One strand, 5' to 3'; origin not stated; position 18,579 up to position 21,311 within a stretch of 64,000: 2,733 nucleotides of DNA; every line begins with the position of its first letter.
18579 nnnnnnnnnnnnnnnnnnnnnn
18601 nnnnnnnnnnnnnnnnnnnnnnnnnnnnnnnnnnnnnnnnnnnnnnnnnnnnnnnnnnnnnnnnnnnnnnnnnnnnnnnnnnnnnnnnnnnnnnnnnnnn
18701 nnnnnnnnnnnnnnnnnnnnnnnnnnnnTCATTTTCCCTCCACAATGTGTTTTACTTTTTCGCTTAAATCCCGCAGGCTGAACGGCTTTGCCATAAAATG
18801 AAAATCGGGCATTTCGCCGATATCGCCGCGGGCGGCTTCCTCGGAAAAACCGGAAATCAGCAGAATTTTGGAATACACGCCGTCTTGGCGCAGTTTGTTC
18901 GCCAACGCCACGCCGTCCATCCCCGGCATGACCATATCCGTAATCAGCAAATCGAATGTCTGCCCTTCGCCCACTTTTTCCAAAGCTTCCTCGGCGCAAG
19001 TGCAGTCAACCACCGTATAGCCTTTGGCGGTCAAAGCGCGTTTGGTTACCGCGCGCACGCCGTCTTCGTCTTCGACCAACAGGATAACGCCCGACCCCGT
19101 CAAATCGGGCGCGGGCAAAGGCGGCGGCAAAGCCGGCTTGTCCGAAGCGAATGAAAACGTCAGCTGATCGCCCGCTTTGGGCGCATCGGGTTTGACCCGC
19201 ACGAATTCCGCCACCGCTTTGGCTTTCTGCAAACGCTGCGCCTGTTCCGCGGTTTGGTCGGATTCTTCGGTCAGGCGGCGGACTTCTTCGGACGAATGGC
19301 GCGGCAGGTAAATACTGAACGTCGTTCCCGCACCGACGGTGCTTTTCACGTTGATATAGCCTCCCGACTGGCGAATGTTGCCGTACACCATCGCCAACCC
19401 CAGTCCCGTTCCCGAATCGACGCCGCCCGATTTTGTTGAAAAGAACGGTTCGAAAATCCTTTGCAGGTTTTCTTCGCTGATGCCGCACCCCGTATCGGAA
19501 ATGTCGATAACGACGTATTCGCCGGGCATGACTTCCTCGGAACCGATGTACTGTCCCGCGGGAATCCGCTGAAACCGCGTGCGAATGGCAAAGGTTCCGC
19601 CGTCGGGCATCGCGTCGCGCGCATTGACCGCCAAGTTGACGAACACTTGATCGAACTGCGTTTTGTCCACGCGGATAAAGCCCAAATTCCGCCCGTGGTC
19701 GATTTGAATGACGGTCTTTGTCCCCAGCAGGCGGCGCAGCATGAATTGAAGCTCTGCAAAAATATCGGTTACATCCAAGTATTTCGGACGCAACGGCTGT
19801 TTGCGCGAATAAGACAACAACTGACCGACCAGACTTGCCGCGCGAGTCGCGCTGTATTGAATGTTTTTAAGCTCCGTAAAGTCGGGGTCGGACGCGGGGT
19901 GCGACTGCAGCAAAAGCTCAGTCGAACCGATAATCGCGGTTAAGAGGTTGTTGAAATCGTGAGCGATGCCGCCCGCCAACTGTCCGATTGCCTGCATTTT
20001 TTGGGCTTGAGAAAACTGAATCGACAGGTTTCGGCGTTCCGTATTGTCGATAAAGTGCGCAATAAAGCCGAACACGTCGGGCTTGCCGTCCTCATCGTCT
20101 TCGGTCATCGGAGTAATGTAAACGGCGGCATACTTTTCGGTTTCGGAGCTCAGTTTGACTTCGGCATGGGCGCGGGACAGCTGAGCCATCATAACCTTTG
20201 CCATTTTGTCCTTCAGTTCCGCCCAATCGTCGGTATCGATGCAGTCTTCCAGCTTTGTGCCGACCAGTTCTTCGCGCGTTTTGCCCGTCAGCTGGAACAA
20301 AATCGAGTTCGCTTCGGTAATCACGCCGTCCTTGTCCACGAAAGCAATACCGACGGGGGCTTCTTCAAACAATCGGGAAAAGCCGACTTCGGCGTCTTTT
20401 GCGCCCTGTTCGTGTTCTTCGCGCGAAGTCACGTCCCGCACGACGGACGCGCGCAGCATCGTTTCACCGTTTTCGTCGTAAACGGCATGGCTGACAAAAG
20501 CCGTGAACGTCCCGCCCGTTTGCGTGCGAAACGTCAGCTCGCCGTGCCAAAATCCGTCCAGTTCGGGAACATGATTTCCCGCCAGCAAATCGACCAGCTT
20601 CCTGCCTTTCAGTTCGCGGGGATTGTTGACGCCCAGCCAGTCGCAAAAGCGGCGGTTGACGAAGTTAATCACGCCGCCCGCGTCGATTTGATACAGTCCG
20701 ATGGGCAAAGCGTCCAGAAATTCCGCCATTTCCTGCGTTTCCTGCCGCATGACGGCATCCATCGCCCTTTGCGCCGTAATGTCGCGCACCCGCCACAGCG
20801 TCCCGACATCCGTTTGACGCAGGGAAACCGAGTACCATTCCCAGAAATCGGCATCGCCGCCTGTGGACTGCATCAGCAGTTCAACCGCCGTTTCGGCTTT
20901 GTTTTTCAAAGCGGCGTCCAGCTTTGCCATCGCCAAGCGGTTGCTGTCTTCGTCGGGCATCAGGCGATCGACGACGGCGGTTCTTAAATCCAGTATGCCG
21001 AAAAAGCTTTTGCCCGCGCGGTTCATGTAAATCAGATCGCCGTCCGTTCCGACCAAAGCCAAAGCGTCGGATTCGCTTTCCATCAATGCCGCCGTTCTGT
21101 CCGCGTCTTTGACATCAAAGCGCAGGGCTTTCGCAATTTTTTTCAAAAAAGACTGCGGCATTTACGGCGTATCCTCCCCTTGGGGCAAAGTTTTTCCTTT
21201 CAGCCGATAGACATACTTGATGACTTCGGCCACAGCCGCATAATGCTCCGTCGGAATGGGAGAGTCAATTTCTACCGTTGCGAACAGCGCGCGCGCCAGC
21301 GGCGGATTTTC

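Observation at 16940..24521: Flagellar export operon continues without a gap into a soluble CckA-like hybrid kinase, cysQ and an HExxH-family gene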

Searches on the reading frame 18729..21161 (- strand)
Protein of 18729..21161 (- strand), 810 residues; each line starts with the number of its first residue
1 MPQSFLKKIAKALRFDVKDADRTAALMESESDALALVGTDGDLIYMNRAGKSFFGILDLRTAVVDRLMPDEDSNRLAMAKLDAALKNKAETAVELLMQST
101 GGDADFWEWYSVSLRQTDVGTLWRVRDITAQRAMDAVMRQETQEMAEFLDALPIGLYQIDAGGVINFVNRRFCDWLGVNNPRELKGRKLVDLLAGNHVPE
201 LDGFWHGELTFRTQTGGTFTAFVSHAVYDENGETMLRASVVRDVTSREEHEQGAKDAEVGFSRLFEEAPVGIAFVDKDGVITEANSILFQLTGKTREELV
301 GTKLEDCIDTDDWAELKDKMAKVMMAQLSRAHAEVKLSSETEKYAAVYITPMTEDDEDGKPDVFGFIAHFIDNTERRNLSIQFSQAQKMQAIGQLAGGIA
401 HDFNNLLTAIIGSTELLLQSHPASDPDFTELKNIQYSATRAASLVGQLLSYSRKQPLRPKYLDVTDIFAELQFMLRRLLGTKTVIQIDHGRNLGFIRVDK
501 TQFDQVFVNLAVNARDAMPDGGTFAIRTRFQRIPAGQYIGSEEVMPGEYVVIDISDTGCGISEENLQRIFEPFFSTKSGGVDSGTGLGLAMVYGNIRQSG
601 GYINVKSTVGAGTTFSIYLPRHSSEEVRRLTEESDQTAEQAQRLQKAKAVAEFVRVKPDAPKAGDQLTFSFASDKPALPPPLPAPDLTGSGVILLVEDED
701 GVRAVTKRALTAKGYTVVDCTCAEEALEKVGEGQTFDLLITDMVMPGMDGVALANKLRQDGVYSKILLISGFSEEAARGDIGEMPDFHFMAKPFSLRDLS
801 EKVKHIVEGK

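Call 4: search_protein_families(library=pfam, proteins=[window:18729-21161:-], max_evalue=0.01)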
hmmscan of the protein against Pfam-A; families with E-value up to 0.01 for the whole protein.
window:18729-21161:- (810 aa): 7 families
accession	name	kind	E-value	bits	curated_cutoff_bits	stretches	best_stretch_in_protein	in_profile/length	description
PF08448.16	PAS_4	-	2.6e-27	95.7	23.1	3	265-377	1-109/110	PAS fold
PF02518.31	HATPase_c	-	8.8e-21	74.9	26.4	1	499-621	2-109/111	Histidine kinase-, DNA gyrase B-, and HSP90-like ATPase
PF00989.32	PAS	-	8.7e-20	71.3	22.6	2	262-358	4-100/113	PAS fold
PF00072.30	Response_reg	-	9.4e-20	71.3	30.2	1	693-803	1-110/111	Response regulator receiver domain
PF13188.13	PAS_8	-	1.4e-16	60.2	21.8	2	148-198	6-55/65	PAS domain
PF13426.13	PAS_9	-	5.8e-16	59.1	27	2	160-245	8-102/103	PAS domain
PF00512.31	HisKA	-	3.1e-10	40.4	26.9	1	393-455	3-64/66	His Kinase A (phospho-acceptor) domain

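Call 7: search_protein_families(library=ncbifam, proteins=[window:18729-21161:-], max_evalue=0.001)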
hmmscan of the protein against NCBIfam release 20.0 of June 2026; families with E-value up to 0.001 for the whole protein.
window:18729-21161:- (810 aa): 138 families (the best 25 are shown)
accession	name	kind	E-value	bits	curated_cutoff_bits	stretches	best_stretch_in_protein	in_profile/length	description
NF046020.1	HisKinCckABruc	equivalog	2.4e-180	601.4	1000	1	21-807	86-867/868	cell cycle histidine kinase CckA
NF046026.1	HisKinCckACaul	equivalog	1.1e-116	390.6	1000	2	250-643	173-554/678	cell cycle histidine kinase CckA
NF010076.0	PRK13557.1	subfamily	4.4e-97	325.7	631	2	278-638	52-411/540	histidine kinase famiy protein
NF010411.0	PRK13837.1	equivalog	1.4e-75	254.9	647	1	372-637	430-691/828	two-component system VirA-like sensor kinase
NF008468.0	PRK11360.1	equivalog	8.1e-61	206.1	646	1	267-625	276-612/616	two-component system sensor histidine kinase AtoS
NF052574.1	HisKinEspCMyxo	equivalog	6.8e-52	176.6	1200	1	281-771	310-747/785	serine histidine kinase EspC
NF052573.1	HisKinEspAMyxo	equivalog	5.9e-45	153.5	1400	2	225-635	224-624/755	serine histidine kinase EspA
NF046044.1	PnpS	equivalog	9.8e-42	143.3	400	1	236-620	32-390/390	two-component system histidine kinase PnpS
NF008302.0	PRK11091.1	equivalog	1.8e-32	112.4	838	2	241-637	137-521/779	aerobic respiration two-component sensor histidine kinase ArcB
NF007688.0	PRK10364.1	equivalog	1.9e-32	112.6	479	1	375-623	223-453/460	two-component system sensor histidine kinase ZraS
TIGR02956.1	TMAO_torS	equivalog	2.9e-29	101.8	676.5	1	399-809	471-822/967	TMAO reductase system sensor histidine kinase/response regulator TorS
NF047466.1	hybrid_RR_LvrB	exception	3.4e-29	102.2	500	1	374-621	134-376/377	hybrid histidine kinase/response regulator LvrB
NF038348.1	T2SS_HK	subfamily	1.1e-28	100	450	1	484-620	454-572/574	histidine kinase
NF041880.1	EPS_EpsF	equivalog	1.2e-28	99.9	900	1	251-620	136-492/492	response regulator EpsF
TIGR02966.1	phoR_proteo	equivalog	1.4e-25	90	334.2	1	269-618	16-332/333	phosphate regulon sensor histidine kinase PhoR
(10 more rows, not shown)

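Call 8: find_homologous_proteins(query=window:18729-21161:-, max_evalue=1e-20)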
Query window:18729-21161:- (810 aa): 7532 proteins with E <= 1e-20 among 8000 candidates; the best 120 are listed.
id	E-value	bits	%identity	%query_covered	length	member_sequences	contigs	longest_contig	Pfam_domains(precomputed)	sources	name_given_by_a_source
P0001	0.0e+0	1781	98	100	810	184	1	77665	PF13426.14,PF13188.14,PF08448.17,PF02518.32,PF00512.32,PF00989.32,PF00072.31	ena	-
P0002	0.0e+0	1776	97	100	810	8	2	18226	PF13426.14,PF13188.14,PF08448.17,PF02518.32,PF00512.32,PF00989.32,PF00072.31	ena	-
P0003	0.0e+0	1408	77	100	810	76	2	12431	PF13426.14,PF13188.14,PF08448.17,PF02518.32,PF00512.32,PF00989.32,PF00072.31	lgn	-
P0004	0.0e+0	1406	77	100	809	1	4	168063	PF13426.14,PF13188.14,PF08448.17,PF02518.32,PF00512.32,PF00989.32,PF00072.31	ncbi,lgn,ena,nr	ncbi:MAG: PAS domain-containing protein [Alphaproteobacteria bacterium]|nr:PAS domain-containing pro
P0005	0.0e+0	1406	76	100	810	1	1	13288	PF13426.14,PF13188.14,PF08448.17,PF02518.32,PF00512.32,PF00989.32,PF00072.31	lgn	-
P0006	0.0e+0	1405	76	100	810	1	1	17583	PF13426.14,PF13188.14,PF08448.17,PF02518.32,PF00512.32,PF00989.32,PF00072.31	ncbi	-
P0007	0.0e+0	1403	76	100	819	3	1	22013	PF08447.19,PF13426.14,PF13188.14,PF08448.17,PF02518.32,PF00512.32,PF00989.32,PF00072.31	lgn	-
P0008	0.0e+0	1403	76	100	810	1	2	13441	PF13426.14,PF13188.14,PF08448.17,PF02518.32,PF00512.32,PF00989.32,PF00072.31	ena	-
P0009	0.0e+0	1402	76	100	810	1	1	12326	PF13426.14,PF13188.14,PF08448.17,PF02518.32,PF00512.32,PF00989.32,PF00072.31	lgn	-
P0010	0.0e+0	1400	76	100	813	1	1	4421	PF13426.14,PF13188.14,PF08448.17,PF02518.32,PF00512.32,PF00989.32,PF00072.31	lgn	-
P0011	0.0e+0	1395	76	100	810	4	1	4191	PF13426.14,PF13188.14,PF08448.17,PF02518.32,PF00512.32,PF00989.32,PF00072.31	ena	-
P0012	0.0e+0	1391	76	100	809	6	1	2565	PF13426.14,PF13188.14,PF08448.17,PF02518.32,PF00512.32,PF00989.32,PF00072.31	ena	-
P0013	0.0e+0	1388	75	100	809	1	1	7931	PF08447.19,PF13426.14,PF13188.14,PF08448.17,PF02518.32,PF00512.32,PF00989.32,PF00072.31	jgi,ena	-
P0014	0.0e+0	1387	75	100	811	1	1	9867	PF13426.14,PF13188.14,PF08448.17,PF02518.32,PF00512.32,PF00989.32,PF00072.31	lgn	-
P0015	0.0e+0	1383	75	100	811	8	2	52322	PF13426.14,PF13188.14,PF08448.17,PF02518.32,PF00512.32,PF00989.32,PF00072.31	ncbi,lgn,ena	-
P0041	0.0e+0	1070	59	100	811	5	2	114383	PF13426.14,PF13188.14,PF08448.17,PF02518.32,PF00512.32,PF00989.32,PF00072.31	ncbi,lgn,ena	-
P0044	1.4e-284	964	56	99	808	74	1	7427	PF13426.14,PF13188.14,PF08448.17,PF02518.32,PF00512.32,PF00989.32,PF00072.31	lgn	-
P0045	8.3e-205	701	45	97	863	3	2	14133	PF13426.14,PF13188.14,PF08448.17,PF02518.32,PF00512.32,PF00989.32,PF00072.31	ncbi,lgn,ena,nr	ncbi:MAG: response regulator [Alphaproteobacteria bacterium]|nr:response regulator [Alphaproteobacte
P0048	3.4e-177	609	42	98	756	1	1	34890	PF13596.13,PF13426.14,PF13188.14,PF08448.17,PF02518.32,PF00512.32,PF00989.32,PF00072.31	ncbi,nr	ncbi:MAG: PAS domain-containing protein [Rhodospirillales bacterium]|nr:PAS domain-containing protei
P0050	4.8e-168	579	43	90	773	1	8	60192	PF13426.14,PF13188.14,PF08448.17,PF02518.32,PF00512.32,PF00989.32,PF00072.31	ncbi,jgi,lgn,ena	jgi:two-component system cell cycle sensor histidine kinase/response regulator CckA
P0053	1.2e-166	574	40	99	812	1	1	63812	PF13426.14,PF13188.14,PF12860.14,PF08448.17,PF02518.32,PF00512.32,PF00989.32,PF00072.31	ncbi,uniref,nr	ncbi:PAS domain-containing protein [Telmatospirillum sp.]|uniref:PAS domain-containing hybrid sensor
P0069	2.0e-156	541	39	97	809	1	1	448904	PF13426.14,PF13188.14,PF08448.17,PF02518.32,PF00512.32,PF00989.32,PF00072.31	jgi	jgi:two-component system cell cycle sensor histidine kinase/response regulator CckA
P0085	5.2e-148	513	39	95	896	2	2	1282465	PF13426.14,PF13188.14,PF12860.14,PF08448.17,PF02518.32,PF00512.32,PF00989.32,PF00072.31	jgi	jgi:two-component system cell cycle sensor histidine kinase/response regulator CckA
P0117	1.7e-138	481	39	87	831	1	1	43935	PF13426.14,PF13188.14,PF08448.17,PF02518.32,PF00512.32,PF00989.32,PF00072.31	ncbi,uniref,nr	ncbi:MAG: PAS domain-containing sensor histidine kinase [Micavibrio aeruginosavorus]|uniref:histidin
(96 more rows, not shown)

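Call 9: find_related_loci(query=window:18729-21161:-, collection=genome_contigs, flank=10000)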
Query window:18729-21161:- (810 aa) in genome_contigs; peptide patterns used: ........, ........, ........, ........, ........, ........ (x = any residue, [..] = any of these).
50 stretches matched a pattern; 23 encode a relative of the query (tblastn E <= 1e-3); 21 distinct loci.
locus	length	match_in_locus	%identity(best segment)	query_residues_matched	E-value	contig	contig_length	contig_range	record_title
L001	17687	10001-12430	98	1-810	0e+0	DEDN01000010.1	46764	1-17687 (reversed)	MAG TPA_asm: Alphaproteobacteria bacterium UBA2903 UBA2903_contig_2492, whole genome shotgun sequence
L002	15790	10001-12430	97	1-810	0e+0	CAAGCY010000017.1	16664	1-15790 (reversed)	MAG TPA_asm: Alphaproteobacteria bacterium, isolate HGM16787, WGS project CAAGCY010000000 data, contig: SRS476139_58_k11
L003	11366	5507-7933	96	1-810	0e+0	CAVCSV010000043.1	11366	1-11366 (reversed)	Limosilactobacillus gorillae isolate H07622-L1_cleanbin_000006 genome assembly, contig: Spades_H07622-L1_contig_3088, wh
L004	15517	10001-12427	96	1-810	0e+0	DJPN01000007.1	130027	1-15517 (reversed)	MAG TPA_asm: Alphaproteobacteria bacterium UBA6411 UBA6411_contig_1661, whole genome shotgun sequence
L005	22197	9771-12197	77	1-810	0e+0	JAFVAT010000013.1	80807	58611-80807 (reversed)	MAG: Alphaproteobacteria bacterium isolate RGIG5000 Roe_deer_Rumen-5__c1443, whole genome shotgun sequence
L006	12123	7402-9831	77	1-810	0e+0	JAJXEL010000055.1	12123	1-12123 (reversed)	MAG: Alphaproteobacteria bacterium isolate C13_60.fa NODE_1684_length_12123_cov_5.998508, whole genome shotgun sequence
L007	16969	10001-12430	76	1-810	0e+0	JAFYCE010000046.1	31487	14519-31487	MAG: Alphaproteobacteria bacterium isolate RGIG6957 Sheep_Rumen.Co__c1258232, whole genome shotgun sequence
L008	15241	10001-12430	76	1-810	0e+0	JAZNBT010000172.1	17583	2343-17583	MAG: Alphaproteobacteria bacterium isolate T1900044741_TS20190207.MAGScoT_cleanbin_000004 SGB_2063_k141_22648, whole gen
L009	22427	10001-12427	76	1-810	0e+0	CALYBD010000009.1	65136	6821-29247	MAG: uncultured Alphaproteobacteria bacterium isolate BRZ_CT__bin99 genome assembly, contig: BRZ_CT__NODE_731_length_651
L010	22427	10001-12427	75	1-810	0e+0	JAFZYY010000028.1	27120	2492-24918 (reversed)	MAG: Alphaproteobacteria bacterium isolate RGIG8225 Water_buffalos_Rumen-5__c2020559, whole genome shotgun sequence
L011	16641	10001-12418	75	5-810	0e+0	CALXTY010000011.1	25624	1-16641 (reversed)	MAG: uncultured Alphaproteobacteria bacterium isolate BRZ_DM__bin96 genome assembly, contig: BRZ_DM__NODE_2680_length_25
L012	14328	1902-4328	74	1-810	0e+0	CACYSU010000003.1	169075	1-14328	MAG: uncultured Rhodospirillales bacterium isolate RUG12246 genome assembly, contig: RUG12246_asm_3, whole genome shotgu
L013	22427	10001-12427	74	1-810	0e+0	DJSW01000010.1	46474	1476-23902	MAG TPA_asm: Alphaproteobacteria bacterium UBA6324 UBA6324_contig_218, whole genome shotgun sequence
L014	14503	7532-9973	66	4-810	0e+0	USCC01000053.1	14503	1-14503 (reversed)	uncultured Rhodospirillaceae bacterium isolate UMGS1574 genome assembly, contig: NODE_2173_length_14503_cov_5.806202, wh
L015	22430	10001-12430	74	1-810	0e+0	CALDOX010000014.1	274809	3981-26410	MAG TPA_asm: uncultured Alphaproteobacteria bacterium isolate SRR6425755_bin.60_CONCOCT_v1.1_MAG genome assembly, contig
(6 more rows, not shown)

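Call 13: find_encoding_contigs(protein=P0069, flank=10000, max_places=2)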
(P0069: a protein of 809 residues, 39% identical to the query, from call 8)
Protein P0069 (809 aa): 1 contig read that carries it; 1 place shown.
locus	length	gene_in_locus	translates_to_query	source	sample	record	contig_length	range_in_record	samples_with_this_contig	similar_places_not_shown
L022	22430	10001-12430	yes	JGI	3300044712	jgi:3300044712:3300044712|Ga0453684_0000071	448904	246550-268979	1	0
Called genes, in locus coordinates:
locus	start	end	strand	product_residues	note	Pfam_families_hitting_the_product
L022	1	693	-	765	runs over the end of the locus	PF02861:Clp_N, PF00158:Sigma54_activat (faint), PF00004:AAA, PF17871:AAA_lid_9, PF00004:AAA, PF07724:AAA_2, PF07728:AAA_5, PF10431:ClpB_D2-small, +9 more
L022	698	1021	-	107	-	PF02617:ClpS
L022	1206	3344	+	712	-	PF08240:ADH_N (faint), PF00107:ADH_zinc_N, PF01408:GFO_IDH_MocA, PF03447:NAD_binding_3 (weak), PF22725:GFO_IDH_MocA_C3 (weak)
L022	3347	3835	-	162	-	-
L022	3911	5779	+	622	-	PF02518:HATPase_c (weak), PF13589:HATPase_c_3, PF00183:HSP90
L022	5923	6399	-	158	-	-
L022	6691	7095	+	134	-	PF00460:Flg_bb_rod (weak)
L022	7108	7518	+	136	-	PF06429:Flg_bbr_C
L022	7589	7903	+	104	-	PF02049:FliE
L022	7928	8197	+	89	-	PF01313:Bac_export_3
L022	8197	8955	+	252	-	PF01311:Bac_export_1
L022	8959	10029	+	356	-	PF01312:Bac_export_2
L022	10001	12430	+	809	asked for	PF13426:PAS_9 (faint), PF00989:PAS, PF08448:PAS_4, PF13188:PAS_8 (weak), PF00512:HisKA, PF02518:HATPase_c, PF00072:Response_reg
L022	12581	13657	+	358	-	PF00154:RecA_N, PF08423:Rad51, PF06745:ATPase, PF27531:MT3502_N (weak), PF21096:RecA_C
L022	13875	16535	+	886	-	PF01411:tRNA-synt_2c, PF07973:tRNA_SAD, PF02272:DHHA1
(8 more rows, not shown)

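Call 14: find_encoding_contigs(protein=P0085, flank=10000, max_places=1)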
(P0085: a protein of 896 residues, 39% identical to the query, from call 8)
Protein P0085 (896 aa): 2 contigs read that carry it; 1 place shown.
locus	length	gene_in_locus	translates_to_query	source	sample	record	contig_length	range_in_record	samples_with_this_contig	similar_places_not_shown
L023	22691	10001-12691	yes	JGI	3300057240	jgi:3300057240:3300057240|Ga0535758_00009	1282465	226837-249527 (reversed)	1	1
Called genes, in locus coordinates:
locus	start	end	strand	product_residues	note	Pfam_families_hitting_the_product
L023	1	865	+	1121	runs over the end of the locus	PF07719:TPR_2 (faint)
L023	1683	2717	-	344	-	PF01965:DJ-1_PfpI, PF12833:HTH_18, PF00165:HTH_AraC (weak)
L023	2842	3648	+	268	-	PF13489:Methyltransf_23, PF01209:Ubie_methyltran, PF13847:Methyltransf_31, PF08241:Methyltransf_11, PF08242:Methyltransf_12, PF13649:Methyltransf_25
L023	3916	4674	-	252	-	PF00813:FliP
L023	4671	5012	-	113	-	-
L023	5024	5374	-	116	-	-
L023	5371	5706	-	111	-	PF01312:Bac_export_2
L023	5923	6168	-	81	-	PF02599:CsrA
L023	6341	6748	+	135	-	-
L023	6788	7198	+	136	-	PF06429:Flg_bbr_C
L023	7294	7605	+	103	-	PF02049:FliE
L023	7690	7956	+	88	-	PF01313:Bac_export_3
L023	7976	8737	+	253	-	PF01311:Bac_export_1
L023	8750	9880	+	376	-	PF01312:Bac_export_2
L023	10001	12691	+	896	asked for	PF08448:PAS_4 (weak), PF12860:PAS_7 (faint), PF00989:PAS, PF08448:PAS_4, PF13426:PAS_9, PF00512:HisKA, PF02518:HATPase_c, PF00072:Response_reg, +1 more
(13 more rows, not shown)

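Call 15: find_encoding_contigs(protein=P0117, flank=10000, max_places=1)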
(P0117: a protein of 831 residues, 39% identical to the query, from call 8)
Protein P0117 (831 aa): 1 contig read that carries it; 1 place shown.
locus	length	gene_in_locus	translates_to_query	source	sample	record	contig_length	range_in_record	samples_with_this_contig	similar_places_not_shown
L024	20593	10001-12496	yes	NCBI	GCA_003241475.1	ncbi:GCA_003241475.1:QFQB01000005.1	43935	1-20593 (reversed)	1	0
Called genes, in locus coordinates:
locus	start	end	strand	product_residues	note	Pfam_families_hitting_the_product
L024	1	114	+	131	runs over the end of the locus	PF00072:Response_reg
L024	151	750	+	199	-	PF04344:CheZ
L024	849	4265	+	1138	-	PF09976:TPR_21 (faint), PF25058:ARM_TT21 (faint)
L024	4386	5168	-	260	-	PF00813:FliP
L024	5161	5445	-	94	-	-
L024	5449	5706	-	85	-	-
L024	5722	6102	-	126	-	PF01312:Bac_export_2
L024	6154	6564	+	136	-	PF00460:Flg_bb_rod (weak)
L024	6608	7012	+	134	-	PF06429:Flg_bbr_C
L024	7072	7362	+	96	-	PF02049:FliE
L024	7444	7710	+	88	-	PF01313:Bac_export_3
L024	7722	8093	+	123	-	PF04342:DMT_6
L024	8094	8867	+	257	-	PF01311:Bac_export_1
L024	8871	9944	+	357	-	PF01312:Bac_export_2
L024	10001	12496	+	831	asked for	PF00989:PAS (faint), PF13426:PAS_9 (faint), PF13188:PAS_8 (faint), PF08448:PAS_4 (weak), PF00512:HisKA, PF02518:HATPase_c, PF00072:Response_reg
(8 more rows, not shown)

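Call 16: find_encoding_contigs(protein=P0053, flank=10000, max_places=1)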
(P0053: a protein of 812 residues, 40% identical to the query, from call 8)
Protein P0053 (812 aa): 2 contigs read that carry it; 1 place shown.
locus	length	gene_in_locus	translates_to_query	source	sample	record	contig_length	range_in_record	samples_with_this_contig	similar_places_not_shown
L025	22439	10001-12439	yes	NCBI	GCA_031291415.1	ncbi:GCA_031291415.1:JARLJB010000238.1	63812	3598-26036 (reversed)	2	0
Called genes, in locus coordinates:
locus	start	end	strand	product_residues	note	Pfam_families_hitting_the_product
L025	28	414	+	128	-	PF00072:Response_reg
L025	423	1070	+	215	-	PF04344:CheZ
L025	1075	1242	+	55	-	-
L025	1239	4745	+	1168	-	-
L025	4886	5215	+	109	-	PF01312:Bac_export_2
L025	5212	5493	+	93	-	-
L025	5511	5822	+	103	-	PF04347:FliO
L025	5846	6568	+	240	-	PF00813:FliP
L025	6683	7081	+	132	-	PF00460:Flg_bb_rod (weak)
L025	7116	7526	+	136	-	PF00460:Flg_bb_rod (weak), PF06429:Flg_bbr_C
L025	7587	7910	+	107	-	PF02049:FliE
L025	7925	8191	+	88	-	PF01313:Bac_export_3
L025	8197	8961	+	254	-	PF01311:Bac_export_1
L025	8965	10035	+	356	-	PF01312:Bac_export_2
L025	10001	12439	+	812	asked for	PF12860:PAS_7 (faint), PF00989:PAS, PF08448:PAS_4, PF13188:PAS_8, PF13426:PAS_9 (weak), PF00512:HisKA, PF02518:HATPase_c, PF00072:Response_reg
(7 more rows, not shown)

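Call 59: find_encoding_contigs(protein=P0044, flank=8000, max_places=1)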
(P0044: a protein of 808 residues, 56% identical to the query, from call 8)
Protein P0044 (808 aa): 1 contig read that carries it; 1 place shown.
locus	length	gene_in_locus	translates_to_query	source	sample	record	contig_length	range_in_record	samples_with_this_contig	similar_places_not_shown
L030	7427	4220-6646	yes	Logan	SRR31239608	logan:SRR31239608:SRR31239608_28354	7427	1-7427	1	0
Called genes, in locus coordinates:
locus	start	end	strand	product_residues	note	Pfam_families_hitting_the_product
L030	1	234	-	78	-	?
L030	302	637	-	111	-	PF04342:DMT_6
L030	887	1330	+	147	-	-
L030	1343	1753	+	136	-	PF00460:Flg_bb_rod (weak), PF06429:Flg_bbr_C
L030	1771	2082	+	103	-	PF02049:FliE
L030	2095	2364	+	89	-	PF01313:Bac_export_3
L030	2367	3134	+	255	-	PF01311:Bac_export_1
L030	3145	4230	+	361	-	PF01312:Bac_export_2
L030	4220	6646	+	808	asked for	PF13188:PAS_8 (faint), PF13426:PAS_9 (faint), PF00989:PAS (weak), PF08448:PAS_4 (weak), PF00512:HisKA, PF02518:HATPase_c, PF00072:Response_reg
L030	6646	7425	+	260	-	PF00459:Inositol_P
